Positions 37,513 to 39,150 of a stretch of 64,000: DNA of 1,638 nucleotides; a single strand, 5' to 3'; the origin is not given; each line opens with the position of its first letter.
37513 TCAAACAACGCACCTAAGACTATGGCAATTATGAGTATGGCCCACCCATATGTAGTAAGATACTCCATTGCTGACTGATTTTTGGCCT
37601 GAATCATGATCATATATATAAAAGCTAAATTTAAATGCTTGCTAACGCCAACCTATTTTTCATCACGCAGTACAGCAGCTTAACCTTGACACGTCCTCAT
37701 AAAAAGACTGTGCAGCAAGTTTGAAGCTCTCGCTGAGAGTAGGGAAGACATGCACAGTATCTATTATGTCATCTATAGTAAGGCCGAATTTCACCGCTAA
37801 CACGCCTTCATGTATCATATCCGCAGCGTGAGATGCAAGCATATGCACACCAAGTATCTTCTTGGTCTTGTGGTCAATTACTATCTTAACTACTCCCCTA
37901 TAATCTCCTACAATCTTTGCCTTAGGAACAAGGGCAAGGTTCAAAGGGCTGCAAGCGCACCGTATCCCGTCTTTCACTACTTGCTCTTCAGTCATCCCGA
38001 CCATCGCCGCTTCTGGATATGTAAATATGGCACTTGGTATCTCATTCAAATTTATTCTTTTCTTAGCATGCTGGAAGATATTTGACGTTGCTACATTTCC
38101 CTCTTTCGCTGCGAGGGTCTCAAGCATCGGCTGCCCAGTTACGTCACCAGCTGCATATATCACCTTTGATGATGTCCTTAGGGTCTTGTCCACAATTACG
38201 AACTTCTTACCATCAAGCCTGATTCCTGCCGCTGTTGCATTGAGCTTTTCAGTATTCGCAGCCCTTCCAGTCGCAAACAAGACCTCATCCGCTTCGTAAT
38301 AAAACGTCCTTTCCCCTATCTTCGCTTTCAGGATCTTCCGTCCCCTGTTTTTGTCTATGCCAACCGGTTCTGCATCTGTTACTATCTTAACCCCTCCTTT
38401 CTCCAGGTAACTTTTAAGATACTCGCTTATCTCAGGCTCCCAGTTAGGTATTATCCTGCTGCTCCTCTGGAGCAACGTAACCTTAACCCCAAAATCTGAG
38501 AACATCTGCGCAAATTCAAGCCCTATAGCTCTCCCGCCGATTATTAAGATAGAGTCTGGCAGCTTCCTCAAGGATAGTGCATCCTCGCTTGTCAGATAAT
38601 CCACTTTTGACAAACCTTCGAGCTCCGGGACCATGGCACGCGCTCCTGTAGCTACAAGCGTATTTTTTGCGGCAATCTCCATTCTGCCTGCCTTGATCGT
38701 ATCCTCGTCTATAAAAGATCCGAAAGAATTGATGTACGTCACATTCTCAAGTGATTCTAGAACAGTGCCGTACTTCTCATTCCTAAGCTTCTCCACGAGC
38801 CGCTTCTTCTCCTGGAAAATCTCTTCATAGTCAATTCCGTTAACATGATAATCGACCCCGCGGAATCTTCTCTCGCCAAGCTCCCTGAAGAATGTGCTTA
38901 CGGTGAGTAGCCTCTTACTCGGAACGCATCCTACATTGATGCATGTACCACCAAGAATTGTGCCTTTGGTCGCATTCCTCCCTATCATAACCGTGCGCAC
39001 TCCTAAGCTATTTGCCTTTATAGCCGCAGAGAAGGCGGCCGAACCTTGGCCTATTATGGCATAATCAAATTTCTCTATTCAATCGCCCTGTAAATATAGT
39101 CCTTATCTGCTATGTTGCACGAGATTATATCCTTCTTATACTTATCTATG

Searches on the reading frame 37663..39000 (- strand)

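Call 25: search_protein_families(library=pfam, proteins=[window:37663-39000:-], max_evalue=0.0001)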
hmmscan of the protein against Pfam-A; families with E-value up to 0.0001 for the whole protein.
window:37663-39000:- (445 aa): 4 families
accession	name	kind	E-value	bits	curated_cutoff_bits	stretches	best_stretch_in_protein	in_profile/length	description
PF07992.20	Pyr_redox_2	-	1.3e-50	172.9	26.1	1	13-301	30-291/291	Pyridine nucleotide-disulphide oxidoreductase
PF02852.28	Pyr_redox_dim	-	4.5e-31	107.7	25.3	1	321-429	1-109/110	Pyridine nucleotide-disulphide oxidoreductase, dimerisation domain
PF00070.33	Pyr_redox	-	5.2e-17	62.6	22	1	151-220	2-71/82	Pyridine nucleotide-disulphide oxidoreductase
PF13738.12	Pyr_redox_3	-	2.9e-08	33.7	30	1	101-285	115-305/305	Pyridine nucleotide-disulphide oxidoreductase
